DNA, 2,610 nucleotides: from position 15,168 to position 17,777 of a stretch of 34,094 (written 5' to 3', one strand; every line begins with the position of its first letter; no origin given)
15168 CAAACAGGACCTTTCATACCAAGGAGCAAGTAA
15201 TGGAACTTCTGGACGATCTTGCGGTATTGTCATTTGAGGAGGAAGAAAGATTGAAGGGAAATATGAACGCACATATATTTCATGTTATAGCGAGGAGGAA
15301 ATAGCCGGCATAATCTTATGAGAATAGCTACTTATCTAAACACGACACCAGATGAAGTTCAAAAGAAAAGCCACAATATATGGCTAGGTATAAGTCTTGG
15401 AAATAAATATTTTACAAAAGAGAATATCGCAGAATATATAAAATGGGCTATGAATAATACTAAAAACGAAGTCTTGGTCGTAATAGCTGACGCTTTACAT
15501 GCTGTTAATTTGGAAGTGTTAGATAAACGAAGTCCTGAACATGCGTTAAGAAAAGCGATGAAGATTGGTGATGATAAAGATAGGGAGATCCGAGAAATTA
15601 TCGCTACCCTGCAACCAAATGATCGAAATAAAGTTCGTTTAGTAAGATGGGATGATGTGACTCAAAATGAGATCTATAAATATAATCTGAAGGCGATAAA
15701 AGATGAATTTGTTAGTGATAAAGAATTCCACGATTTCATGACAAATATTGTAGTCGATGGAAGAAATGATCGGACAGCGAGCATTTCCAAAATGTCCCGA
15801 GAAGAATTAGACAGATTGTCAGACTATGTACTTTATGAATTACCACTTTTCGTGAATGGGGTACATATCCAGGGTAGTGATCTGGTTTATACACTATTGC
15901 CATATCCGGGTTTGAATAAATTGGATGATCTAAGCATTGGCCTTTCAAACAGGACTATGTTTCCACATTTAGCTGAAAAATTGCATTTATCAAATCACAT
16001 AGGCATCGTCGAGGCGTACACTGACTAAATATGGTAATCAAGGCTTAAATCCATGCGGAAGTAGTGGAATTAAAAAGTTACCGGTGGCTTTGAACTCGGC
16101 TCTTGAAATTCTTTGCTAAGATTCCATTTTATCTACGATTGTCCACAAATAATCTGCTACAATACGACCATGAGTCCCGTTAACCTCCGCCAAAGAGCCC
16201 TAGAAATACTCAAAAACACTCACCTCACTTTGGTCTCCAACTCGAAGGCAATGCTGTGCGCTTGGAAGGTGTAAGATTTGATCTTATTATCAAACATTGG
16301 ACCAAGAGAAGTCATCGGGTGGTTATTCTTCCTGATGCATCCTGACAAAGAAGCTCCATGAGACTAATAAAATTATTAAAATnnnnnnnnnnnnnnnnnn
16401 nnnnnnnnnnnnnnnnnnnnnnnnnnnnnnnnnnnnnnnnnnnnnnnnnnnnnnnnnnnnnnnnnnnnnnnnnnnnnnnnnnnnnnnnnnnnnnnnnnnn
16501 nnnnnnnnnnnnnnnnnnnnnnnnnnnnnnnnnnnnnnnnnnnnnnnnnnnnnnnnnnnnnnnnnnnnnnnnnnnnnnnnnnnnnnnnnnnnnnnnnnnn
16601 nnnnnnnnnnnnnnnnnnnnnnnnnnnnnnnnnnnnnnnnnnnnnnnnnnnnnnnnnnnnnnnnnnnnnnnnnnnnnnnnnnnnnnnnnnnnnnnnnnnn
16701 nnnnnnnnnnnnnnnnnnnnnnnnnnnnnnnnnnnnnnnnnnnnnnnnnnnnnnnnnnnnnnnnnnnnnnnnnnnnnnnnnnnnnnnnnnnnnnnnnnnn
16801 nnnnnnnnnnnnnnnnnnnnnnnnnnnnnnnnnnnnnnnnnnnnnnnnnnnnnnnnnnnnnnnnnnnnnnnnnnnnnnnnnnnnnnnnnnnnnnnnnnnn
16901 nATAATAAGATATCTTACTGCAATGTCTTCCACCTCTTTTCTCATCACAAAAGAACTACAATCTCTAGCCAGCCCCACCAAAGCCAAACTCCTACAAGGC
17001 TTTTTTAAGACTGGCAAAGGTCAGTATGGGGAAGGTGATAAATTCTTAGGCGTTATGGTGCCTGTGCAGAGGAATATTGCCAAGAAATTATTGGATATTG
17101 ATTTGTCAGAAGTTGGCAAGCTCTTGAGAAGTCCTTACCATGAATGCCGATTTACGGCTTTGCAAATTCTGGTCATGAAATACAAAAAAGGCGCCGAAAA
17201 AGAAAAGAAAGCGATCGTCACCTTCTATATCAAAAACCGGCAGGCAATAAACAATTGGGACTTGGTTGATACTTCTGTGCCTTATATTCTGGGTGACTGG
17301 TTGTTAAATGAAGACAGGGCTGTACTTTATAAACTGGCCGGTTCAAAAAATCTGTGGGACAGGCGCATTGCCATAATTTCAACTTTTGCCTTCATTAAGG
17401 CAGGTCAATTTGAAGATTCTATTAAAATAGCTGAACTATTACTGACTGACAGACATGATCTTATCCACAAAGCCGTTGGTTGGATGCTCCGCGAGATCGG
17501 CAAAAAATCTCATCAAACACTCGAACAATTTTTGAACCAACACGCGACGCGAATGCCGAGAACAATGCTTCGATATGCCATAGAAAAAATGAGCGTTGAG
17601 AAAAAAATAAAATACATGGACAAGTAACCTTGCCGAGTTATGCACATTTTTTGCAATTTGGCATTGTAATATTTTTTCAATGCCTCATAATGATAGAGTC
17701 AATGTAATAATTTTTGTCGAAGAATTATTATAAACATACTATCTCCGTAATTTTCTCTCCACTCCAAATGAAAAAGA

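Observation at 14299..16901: Cyclodipeptide synthase bracketed by two SET-domain proteins and a SAM methyltransferase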

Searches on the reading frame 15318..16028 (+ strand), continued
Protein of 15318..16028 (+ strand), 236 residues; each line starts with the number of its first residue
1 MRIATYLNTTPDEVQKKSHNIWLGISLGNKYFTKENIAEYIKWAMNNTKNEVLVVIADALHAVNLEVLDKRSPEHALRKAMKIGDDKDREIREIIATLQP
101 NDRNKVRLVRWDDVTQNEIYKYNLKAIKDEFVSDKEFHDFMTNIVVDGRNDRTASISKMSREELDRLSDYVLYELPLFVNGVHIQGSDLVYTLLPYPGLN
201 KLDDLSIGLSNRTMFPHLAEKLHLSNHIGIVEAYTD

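Call 94: search_solved_structures(query=A5, max_evalue=0.001, show_alignments=1)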
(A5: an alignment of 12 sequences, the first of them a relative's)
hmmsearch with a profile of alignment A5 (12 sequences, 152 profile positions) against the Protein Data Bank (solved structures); distinct sequences matched with E-value up to 0.001: 77 (the best 60 are shown).
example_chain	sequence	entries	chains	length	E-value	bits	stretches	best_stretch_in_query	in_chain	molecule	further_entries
4z4p_A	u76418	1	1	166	1.6e-11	47.5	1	3-127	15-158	Histone-lysine N-methyltransferase 2D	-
7u5v_A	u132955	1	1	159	4.3e-11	46.1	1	14-125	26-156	Histone-lysine N-methyltransferase 2A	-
7w67_C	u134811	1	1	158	1.3e-10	44.6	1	6-125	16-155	Histone-lysine N-methyltransferase 2A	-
7w6a_C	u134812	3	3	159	1.3e-10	44.5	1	6-125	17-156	Histone-lysine N-methyltransferase 2A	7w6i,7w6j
2w5y_A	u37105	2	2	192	2.3e-10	43.8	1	6-125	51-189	HISTONE-LYSINE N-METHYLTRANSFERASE HRX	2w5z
5f5e_A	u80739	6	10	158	2.7e-10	43.5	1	6-125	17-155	Histone-lysine N-methyltransferase 2A | Histone-lysine N-methyltransferase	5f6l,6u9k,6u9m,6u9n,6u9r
6kiu_K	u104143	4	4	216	3.2e-10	43.3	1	6-124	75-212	Histone-lysine N-methyltransferase 2A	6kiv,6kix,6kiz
7ud5_K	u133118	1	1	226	4e-10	43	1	6-124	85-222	cDNA FLJ56846, highly similar to Zinc finger protein HRX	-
5f59_A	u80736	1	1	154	5.3e-10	42.6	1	1-125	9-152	Histone-lysine N-methyltransferase 2C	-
5f6k_C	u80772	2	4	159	6.1e-10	42.4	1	1-125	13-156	Histone-lysine N-methyltransferase 2C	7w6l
6pwv_C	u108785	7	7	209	6.3e-10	42.3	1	6-124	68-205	Histone-lysine N-methyltransferase 2A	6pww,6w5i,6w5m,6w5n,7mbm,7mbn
3ope_A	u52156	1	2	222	1.4e-09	41.2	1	43-129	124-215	Probable histone-lysine N-methyltransferase ASH1L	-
4ynm_A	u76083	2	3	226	1.4e-09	41.2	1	43-129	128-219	Histone-lysine N-methyltransferase ASH1L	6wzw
6kiw_K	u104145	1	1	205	1.5e-09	41.1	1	1-125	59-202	Histone-lysine N-methyltransferase 2C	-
4ype_A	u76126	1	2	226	1.7e-09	40.9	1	44-129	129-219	Histone-lysine N-methyltransferase ASH1L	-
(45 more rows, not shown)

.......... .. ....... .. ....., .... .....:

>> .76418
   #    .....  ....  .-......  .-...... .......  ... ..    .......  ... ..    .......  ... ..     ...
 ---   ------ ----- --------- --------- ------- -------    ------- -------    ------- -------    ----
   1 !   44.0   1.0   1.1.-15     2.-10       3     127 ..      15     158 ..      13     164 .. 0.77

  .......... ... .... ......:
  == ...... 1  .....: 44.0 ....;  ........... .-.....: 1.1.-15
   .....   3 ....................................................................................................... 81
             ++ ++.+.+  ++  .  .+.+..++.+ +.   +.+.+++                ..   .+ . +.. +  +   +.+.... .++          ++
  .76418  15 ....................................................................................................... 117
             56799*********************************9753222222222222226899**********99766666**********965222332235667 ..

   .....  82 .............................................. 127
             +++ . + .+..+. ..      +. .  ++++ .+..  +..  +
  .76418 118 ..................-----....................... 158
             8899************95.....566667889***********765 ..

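Call 102: search_protein_representatives(alignment_id=A1)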
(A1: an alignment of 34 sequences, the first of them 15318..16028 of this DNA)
Query: 34 sequences, 234 profile positions. Proteins with E-value up to 0.001 (for the whole library): 1240; up to 1e-10: 433; up to 1e-30: 146. The best 150 are listed.
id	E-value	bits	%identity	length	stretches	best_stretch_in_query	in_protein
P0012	9.4e-104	362.1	-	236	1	1-234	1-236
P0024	1.3e-99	348.6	-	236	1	1-233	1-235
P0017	1.1e-97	342.3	-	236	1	1-234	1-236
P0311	9.0e-86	303.3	-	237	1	1-234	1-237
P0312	1.8e-79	282.7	-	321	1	5-230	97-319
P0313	3.2e-79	281.9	-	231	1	1-234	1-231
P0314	6.0e-79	281.0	-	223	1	1-234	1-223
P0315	2.8e-78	278.8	-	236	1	1-233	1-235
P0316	1.9e-77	276.1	-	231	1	1-234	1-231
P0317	7.1e-77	274.2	-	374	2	1-234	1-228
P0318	4.9e-76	271.4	-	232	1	1-234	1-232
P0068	8.7e-75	267.3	-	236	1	1-230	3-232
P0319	1.7e-73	263.1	-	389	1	1-233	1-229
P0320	2.2e-73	262.8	-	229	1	1-234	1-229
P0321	4.4e-73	261.8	-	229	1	1-234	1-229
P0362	5.8e-53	195.9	-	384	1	1-233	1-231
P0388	2.3e-44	167.8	-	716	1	1-229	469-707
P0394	3.4e-43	164.0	-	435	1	1-222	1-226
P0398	2.0e-41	158.1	-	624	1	3-229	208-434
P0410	4.9e-40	153.6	-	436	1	1-226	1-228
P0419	6.9e-38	146.6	-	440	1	4-227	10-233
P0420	7.1e-38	146.5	-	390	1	3-219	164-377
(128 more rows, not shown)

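Call 103: search_protein_families(library=pfam, proteins=[P0317, P0319, P0362, P0394, P0410, P0419, P0420, P0388, P0398, P0312], max_evalue=0.001)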
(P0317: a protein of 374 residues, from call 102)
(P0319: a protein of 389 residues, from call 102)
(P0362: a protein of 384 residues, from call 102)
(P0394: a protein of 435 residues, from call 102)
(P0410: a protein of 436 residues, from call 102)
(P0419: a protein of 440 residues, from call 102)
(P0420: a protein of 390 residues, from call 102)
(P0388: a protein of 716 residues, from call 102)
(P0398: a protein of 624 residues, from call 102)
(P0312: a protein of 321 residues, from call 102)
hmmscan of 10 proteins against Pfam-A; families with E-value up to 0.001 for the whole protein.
P0317 (374 aa): 2 families
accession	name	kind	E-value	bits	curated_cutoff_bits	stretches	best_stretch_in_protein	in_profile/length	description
PF16715.11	CDPS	-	1.9e-15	57.6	27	1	11-199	10-201/220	Cyclodipeptide synthase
PF00856.33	SET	-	3.4e-12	47.1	22.4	1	242-321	2-104/105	SET domain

P0319 (389 aa): 2 families
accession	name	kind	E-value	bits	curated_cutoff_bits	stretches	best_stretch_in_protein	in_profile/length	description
PF16715.11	CDPS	-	1.9e-12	47.9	27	1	15-177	14-177/220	Cyclodipeptide synthase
PF00856.33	SET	-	2.9e-08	34.5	22.4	1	243-331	36-104/105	SET domain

P0362 (384 aa): 2 families
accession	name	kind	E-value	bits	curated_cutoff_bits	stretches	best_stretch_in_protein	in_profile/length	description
PF16715.11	CDPS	-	7.1e-14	52.5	27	1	11-178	10-176/220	Cyclodipeptide synthase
PF00856.33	SET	-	4.3e-12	46.8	22.4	1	249-329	2-104/105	SET domain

P0394 (435 aa): 10 families
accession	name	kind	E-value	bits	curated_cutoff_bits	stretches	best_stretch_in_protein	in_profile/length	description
PF08241.18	Methyltransf_11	-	1.1e-12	48.8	21.2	1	286-370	1-89/95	Methyltransferase domain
PF13649.12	Methyltransf_25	-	8.9e-11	42.8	27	1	285-367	1-92/97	Methyltransferase domain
PF13847.12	Methyltransf_31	-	8.9e-11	42.1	27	1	284-377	6-110/145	Methyltransferase domain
PF08242.18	Methyltransf_12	-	2.1e-09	38.4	30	1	286-368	1-92/98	Methyltransferase domain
PF16715.11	CDPS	-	1.4e-07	32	27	1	9-163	8-150/220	Cyclodipeptide synthase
PF07021.18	MetW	-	2.2e-07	31.1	21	1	284-380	16-113/193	Methionine biosynthesis protein MetW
PF13489.12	Methyltransf_23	-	4.2e-06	27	27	1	279-370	20-110/164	Methyltransferase domain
PF01209.24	Ubie_methyltran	-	5.6e-05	23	20.1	1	241-322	5-92/233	ubiE/COQ5 methyltransferase family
PF05401.17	NodS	-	0.00074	19.8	24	0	281-367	43-132/201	Nodulation protein S (NodS)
PF03848.20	TehB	-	0.00076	19.4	20.4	0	280-365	29-118/193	Tellurite resistance protein TehB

P0410 (436 aa): 9 families
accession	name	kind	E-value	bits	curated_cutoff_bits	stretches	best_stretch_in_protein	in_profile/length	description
PF13649.12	Methyltransf_25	-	1.3e-14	55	27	1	291-380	1-95/97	Methyltransferase domain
PF08241.18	Methyltransf_11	-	1.9e-13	51.3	21.2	1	292-380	1-89/95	Methyltransferase domain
PF13847.12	Methyltransf_31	-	9.1e-12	45.3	27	1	290-387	6-110/145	Methyltransferase domain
PF16715.11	CDPS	-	6.6e-10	39.5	27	1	11-174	10-168/220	Cyclodipeptide synthase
PF08242.18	Methyltransf_12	-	1.6e-06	29.2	30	1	292-379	1-93/98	Methyltransferase domain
PF07021.18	MetW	-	3.5e-06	27.2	21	1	288-392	13-115/193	Methionine biosynthesis protein MetW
PF13489.12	Methyltransf_23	-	3.8e-06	27.2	27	1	274-355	9-87/164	Methyltransferase domain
PF03848.20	TehB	-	0.00012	22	20.4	1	284-380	27-126/193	Tellurite resistance protein TehB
PF05175.20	MTS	-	0.00058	20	23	0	284-328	30-72/170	Methyltransferase small domain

P0419 (440 aa): 8 families
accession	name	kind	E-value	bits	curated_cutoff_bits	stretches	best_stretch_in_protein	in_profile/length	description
PF08241.18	Methyltransf_11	-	3.4e-16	60.1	21.2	1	289-378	1-90/95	Methyltransferase domain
PF13649.12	Methyltransf_25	-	2.5e-15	57.4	27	1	289-378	2-96/97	Methyltransferase domain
PF13847.12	Methyltransf_31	-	3.7e-15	56.3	27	1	286-387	5-113/145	Methyltransferase domain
PF08242.18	Methyltransf_12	-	1.5e-13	51.7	30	1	289-378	1-95/98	Methyltransferase domain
PF13489.12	Methyltransf_23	-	1.4e-10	41.6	27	1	273-384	11-117/164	Methyltransferase domain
PF01209.24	Ubie_methyltran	-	2.5e-10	40.6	20.1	1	273-388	38-156/233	ubiE/COQ5 methyltransferase family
PF07021.18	MetW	-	5.1e-10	39.7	21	1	285-381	14-107/193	Methionine biosynthesis protein MetW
PF05175.20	MTS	-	0.00049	20.2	23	1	275-354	24-104/170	Methyltransferase small domain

P0420 (390 aa): 2 families
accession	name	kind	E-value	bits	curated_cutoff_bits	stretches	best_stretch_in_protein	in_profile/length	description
PF00156.33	Pribosyltran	-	1.8e-17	63.6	26.3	1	6-148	2-153/158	Phosphoribosyl transferase domain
PF16715.11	CDPS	-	1.4e-05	25.4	27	1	170-320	9-155/220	Cyclodipeptide synthase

P0388 (716 aa): 1 family
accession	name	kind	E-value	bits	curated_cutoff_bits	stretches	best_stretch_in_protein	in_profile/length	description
PF16715.11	CDPS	-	6.4e-08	33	27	1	479-654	10-176/220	Cyclodipeptide synthase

P0398 (624 aa): 1 family
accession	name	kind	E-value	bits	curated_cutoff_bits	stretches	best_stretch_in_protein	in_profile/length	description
PF16715.11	CDPS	-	3.1e-11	43.9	27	1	217-385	11-176/220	Cyclodipeptide synthase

P0312 (321 aa): 1 family
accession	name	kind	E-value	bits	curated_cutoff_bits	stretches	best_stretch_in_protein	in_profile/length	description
PF16715.11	CDPS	-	1.4e-19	71.2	27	1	100-273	7-180/220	Cyclodipeptide synthase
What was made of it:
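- Three CDPS-class I MT fusion proteins exist in the clade (call 103).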

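Call 108: list_cluster_members(proteins=[P0317, P0319, P0362])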
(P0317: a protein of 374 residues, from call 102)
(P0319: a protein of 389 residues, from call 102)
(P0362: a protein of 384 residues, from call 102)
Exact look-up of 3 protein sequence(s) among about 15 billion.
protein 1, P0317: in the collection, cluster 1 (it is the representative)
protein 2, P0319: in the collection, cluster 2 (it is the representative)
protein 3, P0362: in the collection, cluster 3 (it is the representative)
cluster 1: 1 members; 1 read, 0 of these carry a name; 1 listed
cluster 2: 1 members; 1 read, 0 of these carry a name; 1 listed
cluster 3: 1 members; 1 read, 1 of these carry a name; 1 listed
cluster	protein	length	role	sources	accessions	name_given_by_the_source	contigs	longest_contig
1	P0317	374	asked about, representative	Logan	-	-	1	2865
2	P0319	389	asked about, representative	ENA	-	-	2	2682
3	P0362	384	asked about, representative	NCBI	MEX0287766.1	MAG: tRNA-dependent cyclodipeptide synthase [Flavobacteriaceae bacterium]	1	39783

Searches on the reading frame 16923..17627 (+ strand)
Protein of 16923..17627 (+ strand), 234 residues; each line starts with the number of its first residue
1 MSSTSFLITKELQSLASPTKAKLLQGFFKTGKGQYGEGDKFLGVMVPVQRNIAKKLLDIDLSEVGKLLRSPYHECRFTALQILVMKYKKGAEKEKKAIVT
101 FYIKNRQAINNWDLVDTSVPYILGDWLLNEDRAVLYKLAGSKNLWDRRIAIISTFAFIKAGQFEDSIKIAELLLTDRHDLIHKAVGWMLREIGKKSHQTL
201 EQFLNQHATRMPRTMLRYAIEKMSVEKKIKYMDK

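Call 3: search_protein_families(library=pfam, proteins=[window:16923-17627:+], max_evalue=0.01)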
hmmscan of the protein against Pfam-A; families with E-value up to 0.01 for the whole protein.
window:16923-17627:+ (234 aa): 1 family
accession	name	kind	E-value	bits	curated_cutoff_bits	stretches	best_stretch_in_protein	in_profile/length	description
PF08713.17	DNA_alkylation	-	2.4e-65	220.6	21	1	8-223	1-213/213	DNA alkylation repair enzyme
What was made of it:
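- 16923..17627 (+): AlkD-like DNA-alkylation repair glycosylase (234 aa), 21 nt after SET2. PF08713, E 2e-65 (call 3).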

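Call 4: search_protein_families(library=ncbifam, proteins=[window:16923-17627:+], max_evalue=0.01)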
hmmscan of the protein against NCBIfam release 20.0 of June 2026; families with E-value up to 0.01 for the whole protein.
window:16923-17627:+ (234 aa): 0 families

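Call 79: search_protein_families(library=padloc, proteins=[window:16923-17627:+], max_evalue=0.01)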
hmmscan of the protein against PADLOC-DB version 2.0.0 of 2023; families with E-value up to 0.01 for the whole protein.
window:16923-17627:+ (234 aa): 0 families
